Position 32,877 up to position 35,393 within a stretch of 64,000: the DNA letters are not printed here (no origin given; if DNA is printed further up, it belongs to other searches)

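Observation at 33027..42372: Non-canonical Mrp-like cluster (E-F-G-B'-B-C-D-D-D-A/L) with four antiporter-type modules and no associated redox subunits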

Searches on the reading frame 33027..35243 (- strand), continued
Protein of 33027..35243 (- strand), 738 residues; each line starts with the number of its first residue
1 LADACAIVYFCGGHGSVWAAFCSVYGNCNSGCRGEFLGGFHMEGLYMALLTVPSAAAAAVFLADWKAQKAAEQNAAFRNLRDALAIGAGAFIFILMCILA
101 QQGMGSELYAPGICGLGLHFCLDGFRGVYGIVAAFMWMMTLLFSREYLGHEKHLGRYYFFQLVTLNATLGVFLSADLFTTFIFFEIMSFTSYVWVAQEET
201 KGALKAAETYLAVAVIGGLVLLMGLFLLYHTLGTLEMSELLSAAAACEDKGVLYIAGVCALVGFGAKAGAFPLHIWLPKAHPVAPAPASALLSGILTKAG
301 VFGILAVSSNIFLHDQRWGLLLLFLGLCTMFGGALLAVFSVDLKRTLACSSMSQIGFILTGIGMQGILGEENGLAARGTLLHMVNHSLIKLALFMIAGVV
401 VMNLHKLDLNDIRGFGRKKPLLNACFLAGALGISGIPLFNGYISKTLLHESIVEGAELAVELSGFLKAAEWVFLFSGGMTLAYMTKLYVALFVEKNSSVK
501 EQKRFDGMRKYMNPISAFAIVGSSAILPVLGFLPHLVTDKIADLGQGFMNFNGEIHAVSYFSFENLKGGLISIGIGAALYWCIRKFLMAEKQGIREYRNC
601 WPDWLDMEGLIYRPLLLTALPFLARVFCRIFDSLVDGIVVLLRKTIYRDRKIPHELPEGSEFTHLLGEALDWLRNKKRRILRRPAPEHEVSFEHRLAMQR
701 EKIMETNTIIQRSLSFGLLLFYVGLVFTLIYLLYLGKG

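Call 67: find_homologous_proteins(query=P0301, max_evalue=1e-20)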
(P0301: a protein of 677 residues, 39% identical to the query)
Query P0301 (677 aa): 4397 proteins with E <= 1e-20 among 8000 candidates; the best 120 are listed.
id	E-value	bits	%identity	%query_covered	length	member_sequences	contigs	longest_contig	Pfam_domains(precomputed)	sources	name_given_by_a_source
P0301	0.0e+0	1454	100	100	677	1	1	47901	PF00361.26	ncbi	-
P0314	0.0e+0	1184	77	100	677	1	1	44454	PF00361.26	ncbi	-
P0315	4.1e-167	576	42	100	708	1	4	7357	PF10125.15,PF00361.26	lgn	-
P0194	7.0e-163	562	43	100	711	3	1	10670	PF00361.26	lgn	-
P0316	7.4e-161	556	44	95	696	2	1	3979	PF00361.26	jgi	-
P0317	6.2e-159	549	43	98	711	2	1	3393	PF00361.26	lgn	-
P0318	2.3e-158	547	42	98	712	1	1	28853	PF00361.26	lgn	-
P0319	1.9e-156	541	42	95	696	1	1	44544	PF00361.26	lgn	-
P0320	3.4e-155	537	45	89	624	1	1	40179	PF00361.26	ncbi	-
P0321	5.2e-155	536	42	95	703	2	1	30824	PF00361.26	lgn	-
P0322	1.0e-144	502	41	99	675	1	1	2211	PF00361.26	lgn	-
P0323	1.6e-141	492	40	99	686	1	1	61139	PF00361.26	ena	-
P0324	3.0e-140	488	40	100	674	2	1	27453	PF00361.26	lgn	-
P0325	5.3e-139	483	38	100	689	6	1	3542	PF00361.26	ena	-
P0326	1.8e-138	482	39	100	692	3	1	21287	PF00361.26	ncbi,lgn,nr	ncbi:MAG: proton-conducting transporter membrane subunit [Clostridiales bacterium]|nr:proton-conduct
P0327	5.5e-138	480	38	100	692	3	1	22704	PF00361.26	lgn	-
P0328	1.0e-137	479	39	100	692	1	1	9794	PF00361.26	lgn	-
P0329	1.1e-137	479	38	100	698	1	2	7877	PF00361.26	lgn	-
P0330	1.8e-137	478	38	100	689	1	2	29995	PF10125.15,PF00361.26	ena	-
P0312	1.9e-137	478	39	98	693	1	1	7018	PF00361.26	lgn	-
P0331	2.1e-137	478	43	89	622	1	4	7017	PF00361.26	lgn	-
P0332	1.1e-136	476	39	100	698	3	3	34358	PF00361.26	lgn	-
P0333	2.4e-136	475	41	87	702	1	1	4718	PF00361.26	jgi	-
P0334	8.5e-136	473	41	85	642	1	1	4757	PF10125.15,PF00361.26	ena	-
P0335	1.4e-135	472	39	100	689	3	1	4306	PF00361.26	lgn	-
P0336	6.8e-135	470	39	100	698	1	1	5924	PF00361.26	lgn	-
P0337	7.5e-135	470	37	99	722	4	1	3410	PF00361.26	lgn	-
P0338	1.5e-134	469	38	100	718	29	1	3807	PF00361.26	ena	-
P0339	2.3e-134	468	41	89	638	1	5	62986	PF00361.26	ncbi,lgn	ncbi:MAG: proton-conducting transporter membrane subunit [Clostridia bacterium]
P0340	6.7e-134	467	39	100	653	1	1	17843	PF00361.26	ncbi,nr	ncbi:MAG: complex I subunit 5 family protein [bacterium]|nr:complex I subunit 5 family protein [bact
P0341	7.5e-134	466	39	97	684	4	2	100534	PF00361.26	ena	-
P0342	9.6e-134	466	39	95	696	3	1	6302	PF10125.15,PF00361.26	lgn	-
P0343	1.2e-133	466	38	99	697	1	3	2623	PF00361.26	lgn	-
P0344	1.2e-133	466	39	100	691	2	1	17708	PF10125.15,PF00361.26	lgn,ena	-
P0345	2.1e-133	465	41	89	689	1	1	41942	PF00361.26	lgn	-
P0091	2.6e-133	465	38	100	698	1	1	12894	PF00361.26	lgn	-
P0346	2.7e-133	465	39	100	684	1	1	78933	PF00361.26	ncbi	-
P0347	3.3e-133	464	40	89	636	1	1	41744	PF00361.26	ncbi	-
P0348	3.7e-133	464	38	100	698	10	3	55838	PF00361.26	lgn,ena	-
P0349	3.8e-133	464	39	100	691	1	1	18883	PF00361.26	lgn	-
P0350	4.3e-133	464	38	100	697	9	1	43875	PF00361.26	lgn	-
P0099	4.9e-133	464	38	100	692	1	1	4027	PF00361.26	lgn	-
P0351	5.2e-133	464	39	100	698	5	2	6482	PF00361.26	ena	-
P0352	6.1e-133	463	39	100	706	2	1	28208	PF00361.26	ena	-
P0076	6.1e-133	463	40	88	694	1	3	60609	PF00361.26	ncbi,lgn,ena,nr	ncbi:MAG: NADH dehydrogenase [Lachnospiraceae bacterium]|nr:NADH dehydrogenase [Lachnospiraceae bact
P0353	6.9e-133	463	39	94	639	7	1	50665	PF00361.26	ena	-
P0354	7.9e-133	463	38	100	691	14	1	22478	PF00361.26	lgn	-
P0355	9.9e-133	463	38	100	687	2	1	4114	PF00361.26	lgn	-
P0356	9.9e-133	463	37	100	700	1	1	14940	PF00361.26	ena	-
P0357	1.2e-132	462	38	100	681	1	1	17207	PF00361.26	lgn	-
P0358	1.6e-132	462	38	99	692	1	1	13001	PF00361.26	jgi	-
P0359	1.9e-132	462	39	100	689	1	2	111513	PF00361.26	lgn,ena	-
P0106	3.2e-132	461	37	100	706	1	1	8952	PF00361.26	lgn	-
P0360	4.9e-132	460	37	100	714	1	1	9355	PF00361.26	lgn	-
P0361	5.4e-132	460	40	92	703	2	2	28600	PF00361.26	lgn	-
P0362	6.4e-132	460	39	95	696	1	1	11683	PF00361.26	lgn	-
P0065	7.6e-132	460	40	89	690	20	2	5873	PF00361.26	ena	-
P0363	8.0e-132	460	38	100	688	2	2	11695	PF00361.26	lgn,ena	-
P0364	8.8e-132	460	39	100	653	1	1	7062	PF00361.26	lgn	-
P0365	8.8e-132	460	38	99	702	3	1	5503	PF00361.26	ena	-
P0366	9.3e-132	459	40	94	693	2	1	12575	PF00361.26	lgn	-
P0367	1.2e-131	459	38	100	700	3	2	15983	PF00361.26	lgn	-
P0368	1.3e-131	459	41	89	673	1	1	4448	PF10125.15,PF00361.26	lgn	-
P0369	1.4e-131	459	38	100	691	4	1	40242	PF10125.15,PF00361.26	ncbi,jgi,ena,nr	ncbi:MAG: NADH dehydrogenase [Lachnospiraceae bacterium]|nr:NADH dehydrogenase [Lachnospiraceae bact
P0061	2.0e-131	458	38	99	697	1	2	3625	PF00361.26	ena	-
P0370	2.2e-131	458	38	93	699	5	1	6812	PF00361.26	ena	-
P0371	2.3e-131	458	38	100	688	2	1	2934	PF00361.26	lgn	-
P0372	2.6e-131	458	38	99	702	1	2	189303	PF00361.26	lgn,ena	-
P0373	2.6e-131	458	38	99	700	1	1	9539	PF00361.26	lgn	-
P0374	2.8e-131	458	39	95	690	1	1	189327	PF00361.26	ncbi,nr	ncbi:MAG: NADH dehydrogenase [Lachnospiraceae bacterium]|nr:NADH dehydrogenase [Lachnospiraceae bact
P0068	3.1e-131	458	39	89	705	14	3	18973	PF00361.26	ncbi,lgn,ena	-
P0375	3.1e-131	458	39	99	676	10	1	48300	PF00361.26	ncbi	-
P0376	4.0e-131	457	41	89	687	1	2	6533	PF00361.26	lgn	-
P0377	6.1e-131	457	37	99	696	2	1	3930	PF00361.26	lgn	-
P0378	6.5e-131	457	38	99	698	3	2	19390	PF10125.15,PF00361.26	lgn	-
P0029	7.1e-131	457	40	89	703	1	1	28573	PF00361.26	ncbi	-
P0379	7.4e-131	456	39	99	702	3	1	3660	PF00361.26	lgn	-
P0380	1.0e-130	456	42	90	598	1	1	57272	PF00361.26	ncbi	-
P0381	1.2e-130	456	38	100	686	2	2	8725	PF00361.26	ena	-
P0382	1.3e-130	456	38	100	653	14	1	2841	PF00361.26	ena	-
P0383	1.3e-130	456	40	90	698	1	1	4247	PF10125.15,PF00361.26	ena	-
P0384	1.9e-130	455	39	90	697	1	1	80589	PF00361.26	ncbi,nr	ncbi:MAG: NADH dehydrogenase [Lachnospiraceae bacterium]|nr:NADH dehydrogenase [Lachnospiraceae bact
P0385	2.3e-130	455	38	100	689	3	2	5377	PF00361.26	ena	-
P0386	2.3e-130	455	38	100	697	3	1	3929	PF00361.26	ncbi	-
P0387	2.5e-130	455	37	99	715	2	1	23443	PF00361.26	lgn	-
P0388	3.3e-130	454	37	100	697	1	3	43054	PF00361.26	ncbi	-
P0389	3.3e-130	454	39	100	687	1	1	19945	PF00361.26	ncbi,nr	ncbi:MAG: NADH dehydrogenase [Lachnospiraceae bacterium]|nr:NADH dehydrogenase [Lachnospiraceae bact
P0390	3.6e-130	454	37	100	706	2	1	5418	PF00361.26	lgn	-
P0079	3.9e-130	454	40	89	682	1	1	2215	PF00361.26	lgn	-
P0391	4.5e-130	454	42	90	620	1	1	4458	PF00361.26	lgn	-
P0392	4.9e-130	454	37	100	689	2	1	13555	PF00361.26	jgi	-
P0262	5.0e-130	454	40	100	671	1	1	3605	PF00361.26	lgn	-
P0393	5.8e-130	454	38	100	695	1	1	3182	PF00361.26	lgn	-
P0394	5.8e-130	454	40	90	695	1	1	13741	PF00361.26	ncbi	-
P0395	6.0e-130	453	39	90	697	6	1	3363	PF00361.26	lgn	-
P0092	8.5e-130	453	37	99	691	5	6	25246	PF00361.26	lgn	-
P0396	9.1e-130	453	39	90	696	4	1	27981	PF00361.26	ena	-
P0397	9.8e-130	453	38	100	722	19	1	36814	PF00361.26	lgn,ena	-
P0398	1.1e-129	453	41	90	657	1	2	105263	PF00361.26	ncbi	-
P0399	1.1e-129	453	39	95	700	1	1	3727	PF00361.26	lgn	-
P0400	1.2e-129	452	39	99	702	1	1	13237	PF00361.26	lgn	-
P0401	1.2e-129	452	40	89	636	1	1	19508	PF00361.26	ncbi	ncbi:MAG: complex I subunit 5 family protein [Eubacteriales bacterium]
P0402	1.3e-129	452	38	100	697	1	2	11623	PF00361.26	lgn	-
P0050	1.3e-129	452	39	89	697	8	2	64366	PF00361.26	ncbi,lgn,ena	-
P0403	1.4e-129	452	37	100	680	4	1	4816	PF00361.26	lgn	-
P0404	1.5e-129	452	36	99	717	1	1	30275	PF00361.26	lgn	-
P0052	1.6e-129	452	39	89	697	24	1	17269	PF00361.26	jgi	-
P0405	1.7e-129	452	40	88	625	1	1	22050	PF00361.26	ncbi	-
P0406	1.9e-129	452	39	100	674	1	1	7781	PF00361.26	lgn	-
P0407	2.0e-129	452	41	88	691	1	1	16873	PF00361.26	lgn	-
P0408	2.4e-129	451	37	99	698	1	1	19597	PF00361.26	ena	-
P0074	2.4e-129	451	39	89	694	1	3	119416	PF00361.26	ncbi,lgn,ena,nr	ncbi:MAG: sodium:proton antiporter [Lachnospiraceae bacterium]|nr:sodium:proton antiporter [Lachnosp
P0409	2.7e-129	451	37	99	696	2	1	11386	PF00361.26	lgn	-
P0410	3.3e-129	451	38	100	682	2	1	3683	PF00361.26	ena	-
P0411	3.5e-129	451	39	99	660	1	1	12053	PF00361.26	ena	-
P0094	3.6e-129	451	36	100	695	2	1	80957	PF00361.26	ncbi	-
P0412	3.8e-129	451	38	100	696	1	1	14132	PF00361.26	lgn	-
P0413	4.2e-129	451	38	100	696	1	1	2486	PF00361.26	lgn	-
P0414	4.2e-129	451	38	100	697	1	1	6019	PF00361.26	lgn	-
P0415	4.2e-129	451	37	98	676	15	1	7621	PF00361.26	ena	-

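Call 68: find_encoding_contigs(protein=P0301, flank=10000, max_places=2)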
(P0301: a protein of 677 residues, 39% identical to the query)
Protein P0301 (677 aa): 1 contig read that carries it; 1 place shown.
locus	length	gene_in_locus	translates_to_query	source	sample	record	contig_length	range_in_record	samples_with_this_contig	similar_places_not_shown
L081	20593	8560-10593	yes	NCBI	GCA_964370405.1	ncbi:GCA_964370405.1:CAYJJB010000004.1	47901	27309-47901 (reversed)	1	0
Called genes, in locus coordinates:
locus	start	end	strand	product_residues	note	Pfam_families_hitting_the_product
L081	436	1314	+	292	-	PF02311:AraC_binding, PF07883:Cupin_2, PF00165:HTH_AraC, PF12833:HTH_18, PF00165:HTH_AraC (weak)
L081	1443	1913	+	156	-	PF01899:MNHE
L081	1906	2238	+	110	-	PF04066:MrpF_PhaF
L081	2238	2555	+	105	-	PF03334:PhaG_MnhG_YufB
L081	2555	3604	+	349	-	PF13244:MbhD, PF20501:MbhE, PF04039:MnhB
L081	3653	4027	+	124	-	PF00420:Oxidored_q2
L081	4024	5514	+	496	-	PF00361:Proton_antipo_M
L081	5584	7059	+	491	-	PF00662:Proton_antipo_N (weak), PF00361:Proton_antipo_M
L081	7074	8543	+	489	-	PF00361:Proton_antipo_M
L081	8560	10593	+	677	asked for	PF00361:Proton_antipo_M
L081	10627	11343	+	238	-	PF00571:CBS (weak)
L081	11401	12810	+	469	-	PF00919:UPF0004, PF04055:Radical_SAM, PF01938:TRAM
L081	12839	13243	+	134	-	PF06133:Com_YlbF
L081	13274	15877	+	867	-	PF01624:MutS_I, PF05188:MutS_II, PF05192:MutS_III, PF05190:MutS_IV, PF00488:MutS_V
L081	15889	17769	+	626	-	PF02518:HATPase_c, PF13589:HATPase_c_3, PF01119:DNA_mis_repair, PF08676:MutL_C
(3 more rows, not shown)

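Call 69: find_encoding_contigs(protein=P0339, flank=10000, max_places=2)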
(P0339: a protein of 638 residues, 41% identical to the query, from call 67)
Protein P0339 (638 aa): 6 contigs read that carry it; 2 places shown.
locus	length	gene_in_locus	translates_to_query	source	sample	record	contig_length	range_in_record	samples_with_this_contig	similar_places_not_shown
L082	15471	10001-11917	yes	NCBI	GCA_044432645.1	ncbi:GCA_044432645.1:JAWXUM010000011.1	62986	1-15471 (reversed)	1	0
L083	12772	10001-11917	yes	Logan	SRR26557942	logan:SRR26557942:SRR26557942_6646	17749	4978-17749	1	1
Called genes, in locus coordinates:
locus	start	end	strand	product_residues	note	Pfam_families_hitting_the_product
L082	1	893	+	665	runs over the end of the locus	PF22745:Nlig-Ia, PF01653:DNA_ligase_aden, PF03120:OB_DNA_ligase, PF03119:DNA_ligase_ZBD, PF14520:HHH_5 (weak), PF12826:HHH_2, PF00533:BRCT, PF16589:BRCT_2 (weak)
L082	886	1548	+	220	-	PF14317:YcxB (faint)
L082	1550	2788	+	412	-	PF10509:GalKase_gal_bdg, PF00288:GHMP_kinases_N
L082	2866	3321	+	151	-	PF01899:MNHE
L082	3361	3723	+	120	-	PF04066:MrpF_PhaF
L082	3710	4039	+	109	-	PF03334:PhaG_MnhG_YufB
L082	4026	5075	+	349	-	PF13244:MbhD, PF20501:MbhE, PF04039:MnhB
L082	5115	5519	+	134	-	PF00420:Oxidored_q2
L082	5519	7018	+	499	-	PF00361:Proton_antipo_M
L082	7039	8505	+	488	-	PF00361:Proton_antipo_M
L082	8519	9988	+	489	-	PF00662:Proton_antipo_N (weak), PF00361:Proton_antipo_M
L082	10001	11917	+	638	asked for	PF00361:Proton_antipo_M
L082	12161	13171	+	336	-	PF00670:AdoHcyase_NAD (faint), PF02826:2-Hacid_dh_C (weak), PF07991:KARI_N, PF01450:KARI_C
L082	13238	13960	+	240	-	PF20434:BD-FAE, PF01738:DLH (faint), PF07859:Abhydrolase_3, PF12146:Hydrolase_4 (faint), PF00326:Peptidase_S9, PF02230:Abhydrolase_2 (weak)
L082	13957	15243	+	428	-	PF05673:DUF815, PF20720:nSTAND3 (weak)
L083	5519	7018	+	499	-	PF00361:Proton_antipo_M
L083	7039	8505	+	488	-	PF00361:Proton_antipo_M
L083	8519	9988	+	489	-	PF00662:Proton_antipo_N (weak), PF00361:Proton_antipo_M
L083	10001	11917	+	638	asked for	PF00361:Proton_antipo_M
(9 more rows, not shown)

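Call 70: find_encoding_contigs(protein=P0340, flank=10000, max_places=1)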
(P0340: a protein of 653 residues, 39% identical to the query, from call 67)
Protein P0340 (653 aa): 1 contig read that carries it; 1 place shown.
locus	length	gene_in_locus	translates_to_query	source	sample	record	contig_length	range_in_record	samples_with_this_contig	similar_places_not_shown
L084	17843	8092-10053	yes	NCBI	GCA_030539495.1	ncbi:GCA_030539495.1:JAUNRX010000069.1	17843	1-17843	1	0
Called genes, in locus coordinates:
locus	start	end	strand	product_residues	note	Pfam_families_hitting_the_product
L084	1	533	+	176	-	PF22842:Pel9A-like_beta_helix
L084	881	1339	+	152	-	PF01899:MNHE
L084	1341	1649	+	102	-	PF04066:MrpF_PhaF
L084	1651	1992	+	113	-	PF03334:PhaG_MnhG_YufB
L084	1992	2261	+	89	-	PF13244:MbhD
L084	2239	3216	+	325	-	PF20501:MbhE, PF04039:MnhB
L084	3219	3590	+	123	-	PF00420:Oxidored_q2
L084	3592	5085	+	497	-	PF00361:Proton_antipo_M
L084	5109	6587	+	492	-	PF00361:Proton_antipo_M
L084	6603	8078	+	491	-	PF00662:Proton_antipo_N (faint), PF00361:Proton_antipo_M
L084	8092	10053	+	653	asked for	PF00361:Proton_antipo_M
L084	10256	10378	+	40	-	-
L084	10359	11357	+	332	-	-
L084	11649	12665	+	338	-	-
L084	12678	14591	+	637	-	-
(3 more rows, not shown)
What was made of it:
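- Distant relatives are equally isolated (calls 68-70).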

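Call 71: predict_structure(alignment_id=A2)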
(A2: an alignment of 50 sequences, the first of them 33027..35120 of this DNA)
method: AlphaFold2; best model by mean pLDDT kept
length: 697 residues; sequences in the alignment: 50
mean_pLDDT: 84.3   pTM: 0.80
mean pLDDT of the five models: 84.3, 83.4, 83.3, 81.4, 78.6
residues with pLDDT >= 90: 354; 70-90: 243; 50-70: 67; < 50: 33
segments of 3 or more residues with pLDDT < 50: 231-234, 236-240, 608-615, 666-678
pLDDT, mean of each block of 10 residues (from residue 1): 88 95 83 81 95 95 90 88 94 95 87 87 93 94 86 76 76 84 93 94 92 94 73 47 72 82 93 94 93 89 85 92 92 94 93 93 90 95 96 91 94 91 95 96 96 93 93 95 90 89 90 77 90 96 86 80 67 76 77 72 52 52 79 83 69 69 52 48 66 55
secondary structure, 60 per line:
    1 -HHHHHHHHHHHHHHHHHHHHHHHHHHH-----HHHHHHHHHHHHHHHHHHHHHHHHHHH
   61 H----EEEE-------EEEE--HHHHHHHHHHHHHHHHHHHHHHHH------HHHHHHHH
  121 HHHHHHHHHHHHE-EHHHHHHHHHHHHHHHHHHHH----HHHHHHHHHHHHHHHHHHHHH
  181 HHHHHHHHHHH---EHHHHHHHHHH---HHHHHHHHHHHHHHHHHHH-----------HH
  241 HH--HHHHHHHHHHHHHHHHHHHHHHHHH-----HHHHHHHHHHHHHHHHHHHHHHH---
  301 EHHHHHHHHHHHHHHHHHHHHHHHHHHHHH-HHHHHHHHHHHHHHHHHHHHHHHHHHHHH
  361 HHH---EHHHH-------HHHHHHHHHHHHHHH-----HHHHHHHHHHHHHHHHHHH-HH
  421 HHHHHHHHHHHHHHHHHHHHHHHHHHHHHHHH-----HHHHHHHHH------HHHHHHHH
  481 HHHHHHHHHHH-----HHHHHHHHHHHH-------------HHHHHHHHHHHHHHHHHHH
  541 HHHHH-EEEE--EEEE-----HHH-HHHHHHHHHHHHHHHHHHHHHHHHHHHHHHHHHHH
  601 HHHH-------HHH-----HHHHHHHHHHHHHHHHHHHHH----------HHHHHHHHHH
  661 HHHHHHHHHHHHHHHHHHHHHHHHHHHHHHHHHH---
elements in order (helices of 4 or more, strands of 3 or more residues): H2-28 H34-61 E66-69 E77-80 H83-106 H113-132 H136-155 H160-191 H196-205 H209-227 H239-242 H245-269 H275-297 H302-330 H332-363 H368-371 H379-393 H399-417 H419-452 H458-466 H473-491 H497-508 H522-545 E547-550 E553-556 H566-604 H620-640 H651-694
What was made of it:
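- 33027..35120 (-): Antiporter-like module L, 697 aa. It has an MrpD/MbhH-type core (S252, K257 in TMH8), then TM15 (522-545), amphipathic lateral-helix segments (566-604, 620-640, 651-~671) and TM16 (~672-694). The AF2 model has pLDDT 84 (call 71).
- Tried and rejected: A 50-sequence alignment gave pLDDT 84 (call 71).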
